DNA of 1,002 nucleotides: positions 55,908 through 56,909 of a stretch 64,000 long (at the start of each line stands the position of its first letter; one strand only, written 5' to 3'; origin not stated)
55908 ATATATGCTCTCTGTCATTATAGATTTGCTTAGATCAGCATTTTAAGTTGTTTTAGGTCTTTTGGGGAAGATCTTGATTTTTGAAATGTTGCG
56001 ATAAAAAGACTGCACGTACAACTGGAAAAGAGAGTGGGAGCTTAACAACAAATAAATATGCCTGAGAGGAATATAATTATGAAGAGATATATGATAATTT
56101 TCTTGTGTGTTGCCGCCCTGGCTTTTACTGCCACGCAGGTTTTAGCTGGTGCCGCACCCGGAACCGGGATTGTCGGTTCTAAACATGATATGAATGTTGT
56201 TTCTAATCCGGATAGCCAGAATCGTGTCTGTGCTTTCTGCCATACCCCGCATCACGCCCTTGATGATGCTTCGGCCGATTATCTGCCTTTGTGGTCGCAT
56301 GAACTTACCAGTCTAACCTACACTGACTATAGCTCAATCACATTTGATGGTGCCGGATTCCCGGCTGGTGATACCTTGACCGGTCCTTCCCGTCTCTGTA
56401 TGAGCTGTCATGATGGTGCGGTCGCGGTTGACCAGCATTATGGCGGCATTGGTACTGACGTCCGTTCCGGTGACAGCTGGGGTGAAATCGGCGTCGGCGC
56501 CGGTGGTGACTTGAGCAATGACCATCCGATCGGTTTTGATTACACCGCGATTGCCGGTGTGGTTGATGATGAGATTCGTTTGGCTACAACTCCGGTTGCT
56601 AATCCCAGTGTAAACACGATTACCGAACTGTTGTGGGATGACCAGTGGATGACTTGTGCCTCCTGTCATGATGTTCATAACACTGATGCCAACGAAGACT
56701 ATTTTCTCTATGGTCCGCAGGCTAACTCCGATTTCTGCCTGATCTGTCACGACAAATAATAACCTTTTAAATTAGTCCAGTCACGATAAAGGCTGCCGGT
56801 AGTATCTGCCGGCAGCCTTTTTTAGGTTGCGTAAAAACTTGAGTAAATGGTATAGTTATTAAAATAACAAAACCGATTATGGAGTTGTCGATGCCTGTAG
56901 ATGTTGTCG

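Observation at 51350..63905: Sigma-54-controlled gene cluster of five multiheme cytochromes, two NHL-propeller lipoproteins, two HAMP-only membrane proteins and a 660-aa putative OM beta-barrel: candidate novel extracellular electron-transfer conduit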

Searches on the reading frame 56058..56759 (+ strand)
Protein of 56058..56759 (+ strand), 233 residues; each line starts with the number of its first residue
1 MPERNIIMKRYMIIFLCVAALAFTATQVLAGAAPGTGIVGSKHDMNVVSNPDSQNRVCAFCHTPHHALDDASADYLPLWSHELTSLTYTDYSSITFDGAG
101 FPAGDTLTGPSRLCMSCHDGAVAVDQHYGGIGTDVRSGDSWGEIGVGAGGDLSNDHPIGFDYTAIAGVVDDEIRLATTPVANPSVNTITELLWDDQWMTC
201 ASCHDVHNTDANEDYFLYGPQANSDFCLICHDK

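Call 4: search_protein_families(library=pfam, proteins=[window:56058-56759:+], max_evalue=0.01)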
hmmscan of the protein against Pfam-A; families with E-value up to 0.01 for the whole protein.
window:56058-56759:+ (233 aa): 4 families
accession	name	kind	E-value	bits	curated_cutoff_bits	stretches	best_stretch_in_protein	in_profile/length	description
PF09699.15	Paired_CXXCH_1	-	5.4e-07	29.6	20.6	1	199-233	8-38/41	Doubled CXXCH motif (Paired_CXXCH_1)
PF14522.11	Cytochrome_C7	-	5.4e-05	23.4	24.8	0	198-232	14-49/67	Cytochrome c7 and related cytochrome c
PF22678.1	Cytochrom_c_NrfB-like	-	0.0038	18.1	27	0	47-66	29-44/89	Cytochrome c-type protein NrfB-like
PF14537.11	Cytochrom_c3_2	-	0.0059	17.5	25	0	198-231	58-78/79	Cytochrome c3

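Call 5: search_protein_families(library=ncbifam, proteins=[window:56058-56759:+], max_evalue=0.1)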
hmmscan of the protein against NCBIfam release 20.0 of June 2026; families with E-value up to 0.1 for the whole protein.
window:56058-56759:+ (233 aa): 6 families
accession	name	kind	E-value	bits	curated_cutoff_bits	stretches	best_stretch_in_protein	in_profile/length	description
TIGR01905.1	paired_CXXCH_1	subfamily_domain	1.7e-06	27.9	25.2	1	199-232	8-37/41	doubled CXXCH domain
NF041028.1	decahem_GSU2203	exception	0.00038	19.8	325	1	197-232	174-208/317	GSU2203 family decaheme c-type cytochrome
TIGR03507.1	decahem_SO1788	subfamily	0.0012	17.3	209.3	0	199-232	271-303/672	OmcA/MtrC family decaheme c-type cytochrome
TIGR03146.1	cyt_nit_nrfB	equivalog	0.0053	17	166.6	0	198-231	110-141/145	cytochrome c nitrite reductase pentaheme subunit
TIGR03508.1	decahem_SO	subfamily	0.0081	15.7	192.2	1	195-231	141-174/258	DmsE family decaheme c-type cytochrome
NF008659.0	PRK11659.1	equivalog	0.021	14.5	184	0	198-231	136-167/188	cytochrome c nitrite reductase pentaheme subunit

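Call 26: search_solved_structures(query=window:56058-56759:+, max_evalue=1, show_alignments=2)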
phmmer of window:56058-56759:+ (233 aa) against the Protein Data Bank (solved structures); distinct sequences matched with E-value up to 1: 3.
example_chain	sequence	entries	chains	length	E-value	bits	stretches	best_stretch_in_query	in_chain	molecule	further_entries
7tfs_A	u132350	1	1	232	5.9e-23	84.9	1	20-233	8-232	Cytochrome c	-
9yuq_N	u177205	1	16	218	8.4e-20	74.6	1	21-233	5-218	Putative multiheme cytochrome c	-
2a3m_A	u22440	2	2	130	0.15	14.8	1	12-70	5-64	COG3005: Nitrate/TMAO reductases, membrane-bound tetraheme cytochrome c subunit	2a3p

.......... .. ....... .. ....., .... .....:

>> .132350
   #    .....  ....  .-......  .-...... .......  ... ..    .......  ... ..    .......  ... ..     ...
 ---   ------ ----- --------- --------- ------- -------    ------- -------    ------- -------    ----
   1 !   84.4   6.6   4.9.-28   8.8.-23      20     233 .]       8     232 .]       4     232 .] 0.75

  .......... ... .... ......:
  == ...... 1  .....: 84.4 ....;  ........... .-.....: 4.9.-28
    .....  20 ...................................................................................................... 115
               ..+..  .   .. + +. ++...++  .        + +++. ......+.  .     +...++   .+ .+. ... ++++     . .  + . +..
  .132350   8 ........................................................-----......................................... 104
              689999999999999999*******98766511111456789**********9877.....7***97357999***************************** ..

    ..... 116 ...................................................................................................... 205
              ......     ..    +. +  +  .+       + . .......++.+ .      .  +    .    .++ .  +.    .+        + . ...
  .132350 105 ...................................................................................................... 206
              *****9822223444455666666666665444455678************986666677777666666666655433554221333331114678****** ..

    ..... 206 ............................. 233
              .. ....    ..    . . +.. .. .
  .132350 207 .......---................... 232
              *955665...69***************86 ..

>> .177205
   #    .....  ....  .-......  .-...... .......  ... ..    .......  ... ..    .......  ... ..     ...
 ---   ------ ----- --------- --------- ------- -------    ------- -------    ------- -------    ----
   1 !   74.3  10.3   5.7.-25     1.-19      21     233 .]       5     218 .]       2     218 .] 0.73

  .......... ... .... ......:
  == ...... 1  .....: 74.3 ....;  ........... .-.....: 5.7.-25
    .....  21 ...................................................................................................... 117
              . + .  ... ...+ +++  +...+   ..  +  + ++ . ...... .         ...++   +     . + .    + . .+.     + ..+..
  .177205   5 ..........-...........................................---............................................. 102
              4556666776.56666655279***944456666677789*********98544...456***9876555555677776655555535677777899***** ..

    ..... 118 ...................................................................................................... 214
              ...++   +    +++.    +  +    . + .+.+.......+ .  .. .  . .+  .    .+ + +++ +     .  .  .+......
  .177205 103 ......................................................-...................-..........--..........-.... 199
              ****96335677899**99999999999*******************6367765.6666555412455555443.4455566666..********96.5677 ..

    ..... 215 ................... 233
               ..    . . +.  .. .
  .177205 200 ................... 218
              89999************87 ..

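Call 66: find_homologous_proteins(query=window:56058-56759:+, max_evalue=0.00001)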
Query window:56058-56759:+ (233 aa): 7084 proteins with E <= 0.00001 among 8000 candidates; the best 120 are listed.
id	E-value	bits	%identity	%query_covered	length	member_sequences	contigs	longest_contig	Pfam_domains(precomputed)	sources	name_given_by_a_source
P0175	1.6e-136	472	86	100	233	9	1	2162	PF09699.16,PF14522.12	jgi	-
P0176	2.6e-136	471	89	97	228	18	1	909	PF09699.16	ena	-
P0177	2.3e-133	461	87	97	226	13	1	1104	PF09699.16,PF14522.12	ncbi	-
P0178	2.9e-133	461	87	97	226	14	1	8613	PF09699.16,PF14522.12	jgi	-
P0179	4.0e-132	457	87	97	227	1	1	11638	PF09699.16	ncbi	-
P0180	2.2e-104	366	71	97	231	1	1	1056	PF09699.16,PF14522.12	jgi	jgi:predicted CXXCH cytochrome family protein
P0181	2.4e-98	347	69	97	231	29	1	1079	-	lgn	-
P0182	4.8e-97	342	68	97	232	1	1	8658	PF09699.16,PF14522.12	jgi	jgi:predicted CXXCH cytochrome family protein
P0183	1.8e-96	341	69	97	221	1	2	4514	PF09699.16,PF14522.12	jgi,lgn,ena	jgi:predicted CXXCH cytochrome family protein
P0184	5.0e-96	339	67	97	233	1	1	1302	PF09699.16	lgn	-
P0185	3.9e-95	336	66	97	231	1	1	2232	PF09699.16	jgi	-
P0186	1.2e-94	334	64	97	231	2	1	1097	PF09699.16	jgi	-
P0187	2.0e-94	334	65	97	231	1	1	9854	PF09699.16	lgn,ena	-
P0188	3.5e-94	333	64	97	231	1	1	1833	PF09699.16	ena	-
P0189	8.5e-94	332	68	99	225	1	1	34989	PF09699.16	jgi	jgi:predicted CXXCH cytochrome family protein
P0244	1.7e-60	223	49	97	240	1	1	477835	PF09699.16,PF14522.12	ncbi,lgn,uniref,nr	ncbi:Doubled CXXCH motif (Paired_CXXCH_1) [Malonomonas rubra DSM 5091]|uniref:Doubled CXXCH motif (P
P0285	1.5e-56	210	46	97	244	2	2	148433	PF14522.12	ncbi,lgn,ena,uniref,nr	ncbi:MAG: cytochrome C [Desulfuromonas sp.]|uniref:hypothetical protein n=1 Tax=Desulfuromonas sp. T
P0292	2.3e-55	206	48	88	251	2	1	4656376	PF09699.16,PF14522.12,PF22113.2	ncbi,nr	ncbi:cytochrome c3 family protein [Desulfuromonas versatilis]|nr:cytochrome c3 family protein [Desul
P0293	2.5e-55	206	47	88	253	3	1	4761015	PF09699.16,PF14522.12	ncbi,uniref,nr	ncbi:cytochrome C [Geomonas nitrogeniifigens]|uniref:Cytochrome C n=1 Tax=Geomonas diazotrophica Tax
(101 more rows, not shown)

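Call 67: find_encoding_contigs(protein=P0292, flank=10000, max_places=1)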
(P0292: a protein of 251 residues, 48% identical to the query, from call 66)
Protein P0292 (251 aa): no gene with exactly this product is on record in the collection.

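Call 68: find_encoding_contigs(protein=P0293, flank=10000, max_places=1)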
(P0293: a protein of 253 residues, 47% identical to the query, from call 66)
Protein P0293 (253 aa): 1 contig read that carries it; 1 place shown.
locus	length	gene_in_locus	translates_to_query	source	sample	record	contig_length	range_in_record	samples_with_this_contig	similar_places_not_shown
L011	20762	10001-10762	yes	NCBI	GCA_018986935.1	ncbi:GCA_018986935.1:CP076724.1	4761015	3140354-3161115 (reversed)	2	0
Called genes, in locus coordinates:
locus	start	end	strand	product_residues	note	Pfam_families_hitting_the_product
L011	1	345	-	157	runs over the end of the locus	PF13404:HTH_AsnC-type, PF13412:HTH_24, PF01037:AsnC_trans_reg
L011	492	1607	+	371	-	PF05222:AlaDh_PNT_N, PF02826:2-Hacid_dh_C, PF01262:AlaDh_PNT_C, PF01134:GIDA (weak)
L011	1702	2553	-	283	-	PF04392:ABC_sub_bind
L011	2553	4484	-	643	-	PF07715:Plug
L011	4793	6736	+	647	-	PF02518:HATPase_c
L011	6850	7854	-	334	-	PF13623:SurA_N_2 (weak), PF13624:SurA_N_3, PF09312:SurA_N, PF13145:Rotamase_2, PF13616:Rotamase_3, PF00639:Rotamase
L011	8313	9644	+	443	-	PF02085:Cytochrom_CIII (faint), PF14522:Cytochrome_C7 (faint), PF14537:Cytochrom_c3_2 (faint), PF22113:Mtrc-MtrF_II-IV_dom (faint), PF09699:Paired_CXXCH_1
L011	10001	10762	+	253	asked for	PF14522:Cytochrome_C7 (faint), PF09699:Paired_CXXCH_1 (weak)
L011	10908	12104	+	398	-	PF25021:TEN_NHL (faint), PF01436:NHL (faint), PF08450:SGL (faint), PF17170:DUF5128 (faint)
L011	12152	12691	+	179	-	PF14522:Cytochrome_C7 (faint), PF09699:Paired_CXXCH_1 (weak), PF14537:Cytochrom_c3_2 (faint), PF09699:Paired_CXXCH_1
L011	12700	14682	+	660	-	-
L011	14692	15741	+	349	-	PF08450:SGL (faint), PF01731:Arylesterase (faint), PF17170:DUF5128, PF01436:NHL (weak)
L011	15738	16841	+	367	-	PF22113:Mtrc-MtrF_II-IV_dom (faint), PF14522:Cytochrome_C7 (faint), PF09699:Paired_CXXCH_1 (weak)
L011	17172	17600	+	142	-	-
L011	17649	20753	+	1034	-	PF14522:Cytochrome_C7 (faint), PF14537:Cytochrom_c3_2 (faint), PF22113:Mtrc-MtrF_II-IV_dom (faint), PF00801:PKD (weak)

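Call 103: search_solved_structures(query=L011:10001-10762:+, max_evalue=0.001)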
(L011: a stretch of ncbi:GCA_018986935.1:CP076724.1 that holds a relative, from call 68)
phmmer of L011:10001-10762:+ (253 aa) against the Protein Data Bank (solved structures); distinct sequences matched with E-value up to 0.001: 2.
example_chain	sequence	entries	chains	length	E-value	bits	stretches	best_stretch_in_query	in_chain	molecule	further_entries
7tfs_A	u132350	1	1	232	4.5e-19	72.2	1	14-253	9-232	Cytochrome c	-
9yuq_N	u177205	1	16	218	8.2e-14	55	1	14-253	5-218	Putative multiheme cytochrome c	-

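Call 105: find_encoding_contigs(protein=P0244, flank=10000, max_places=1)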
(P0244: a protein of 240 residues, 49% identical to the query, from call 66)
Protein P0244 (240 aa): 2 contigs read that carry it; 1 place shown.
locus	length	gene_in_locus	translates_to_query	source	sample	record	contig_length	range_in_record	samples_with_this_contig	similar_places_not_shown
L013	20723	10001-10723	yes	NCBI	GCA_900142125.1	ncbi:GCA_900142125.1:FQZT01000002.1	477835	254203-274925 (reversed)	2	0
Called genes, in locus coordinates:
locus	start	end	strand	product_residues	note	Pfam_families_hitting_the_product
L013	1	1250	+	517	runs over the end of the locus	PF04055:Radical_SAM, PF13186:SPASM (weak)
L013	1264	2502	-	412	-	PF00072:Response_reg, PF08668:HDOD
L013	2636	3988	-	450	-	PF07804:HipA_C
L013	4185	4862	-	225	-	PF08239:SH3_3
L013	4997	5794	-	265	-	PF14537:Cytochrom_c3_2 (faint), PF02085:Cytochrom_CIII (faint), PF14522:Cytochrome_C7 (faint)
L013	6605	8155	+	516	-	PF00072:Response_reg, PF00158:Sigma54_activat, PF14532:Sigma54_activ_2, PF00004:AAA (weak), PF07728:AAA_5 (weak), PF25601:AAA_lid_14, PF02954:HTH_8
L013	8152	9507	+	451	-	PF14537:Cytochrom_c3_2 (faint), PF09699:Paired_CXXCH_1, PF14522:Cytochrome_C7 (weak), PF09699:Paired_CXXCH_1, PF22113:Mtrc-MtrF_II-IV_dom (weak), PF09699:Paired_CXXCH_1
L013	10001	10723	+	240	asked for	PF14522:Cytochrome_C7 (faint), PF09699:Paired_CXXCH_1 (faint)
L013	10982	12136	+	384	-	PF17170:DUF5128 (faint), PF01436:NHL (faint), PF08450:SGL (faint), PF06739:SBBP (faint)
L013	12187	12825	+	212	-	PF14522:Cytochrome_C7 (faint), PF09699:Paired_CXXCH_1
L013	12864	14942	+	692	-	-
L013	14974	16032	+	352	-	PF08450:SGL (faint), PF01731:Arylesterase (faint), PF01436:NHL (faint), PF06739:SBBP (faint), PF25021:TEN_NHL (faint), PF17170:DUF5128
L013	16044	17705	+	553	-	PF14522:Cytochrome_C7 (faint), PF14537:Cytochrom_c3_2 (faint), PF09699:Paired_CXXCH_1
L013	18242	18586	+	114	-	-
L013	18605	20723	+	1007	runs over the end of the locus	PF14522:Cytochrome_C7 (faint), PF22113:Mtrc-MtrF_II-IV_dom (faint), PF00801:PKD (weak), PF18911:PKD_4 (weak)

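Call 106: find_encoding_contigs(protein=P0285, flank=10000, max_places=1)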
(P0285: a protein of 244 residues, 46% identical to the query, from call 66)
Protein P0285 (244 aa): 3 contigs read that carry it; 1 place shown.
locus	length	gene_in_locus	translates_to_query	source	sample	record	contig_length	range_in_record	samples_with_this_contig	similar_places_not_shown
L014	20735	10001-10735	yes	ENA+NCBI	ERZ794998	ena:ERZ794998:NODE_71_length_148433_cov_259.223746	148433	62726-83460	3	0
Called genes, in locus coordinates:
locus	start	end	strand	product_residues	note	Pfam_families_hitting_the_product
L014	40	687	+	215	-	PF05494:MlaC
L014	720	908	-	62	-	-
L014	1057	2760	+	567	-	PF02085:Cytochrom_CIII (faint), PF14522:Cytochrome_C7 (faint), PF14537:Cytochrom_c3_2 (faint), PF09699:Paired_CXXCH_1, PF22113:Mtrc-MtrF_II-IV_dom (weak), PF09699:Paired_CXXCH_1, PF22113:Mtrc-MtrF_II-IV_dom (weak)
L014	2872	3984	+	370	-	PF00578:AhpC-TSA, PF13176:TPR_7 (faint), PF13428:TPR_14 (faint), PF00515:TPR_1 (faint), PF13424:TPR_12 (faint), PF13431:TPR_17 (faint), PF13432:TPR_16, PF14559:TPR_19 (weak), +2 more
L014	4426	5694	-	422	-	-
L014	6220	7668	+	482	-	PF00072:Response_reg, PF00158:Sigma54_activat, PF14532:Sigma54_activ_2, PF00004:AAA (weak), PF07728:AAA_5, PF25601:AAA_lid_14, PF02954:HTH_8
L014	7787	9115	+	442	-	PF14522:Cytochrome_C7 (faint), PF14537:Cytochrom_c3_2 (faint), PF22113:Mtrc-MtrF_II-IV_dom (faint), PF09699:Paired_CXXCH_1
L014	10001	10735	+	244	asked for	PF14522:Cytochrome_C7 (faint)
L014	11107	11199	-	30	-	-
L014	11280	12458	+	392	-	PF08450:SGL (faint), PF06739:SBBP (faint), PF17170:DUF5128 (faint), PF01436:NHL (faint)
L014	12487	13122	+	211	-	PF14537:Cytochrom_c3_2 (faint), PF09699:Paired_CXXCH_1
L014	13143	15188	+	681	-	-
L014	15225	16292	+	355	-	PF24684:Vgb_lyase (weak), PF08450:SGL (weak), PF25021:TEN_NHL (faint), PF01731:Arylesterase (faint), PF17170:DUF5128, PF01436:NHL (weak)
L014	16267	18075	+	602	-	PF14522:Cytochrome_C7 (faint), PF22113:Mtrc-MtrF_II-IV_dom (faint), PF09699:Paired_CXXCH_1 (faint)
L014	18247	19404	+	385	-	PF13435:Cytochrome_C554 (faint), PF14537:Cytochrom_c3_2 (faint), PF09699:Paired_CXXCH_1 (faint), PF14522:Cytochrome_C7 (weak), PF22113:Mtrc-MtrF_II-IV_dom (faint), PF13447:Multi-haem_cyto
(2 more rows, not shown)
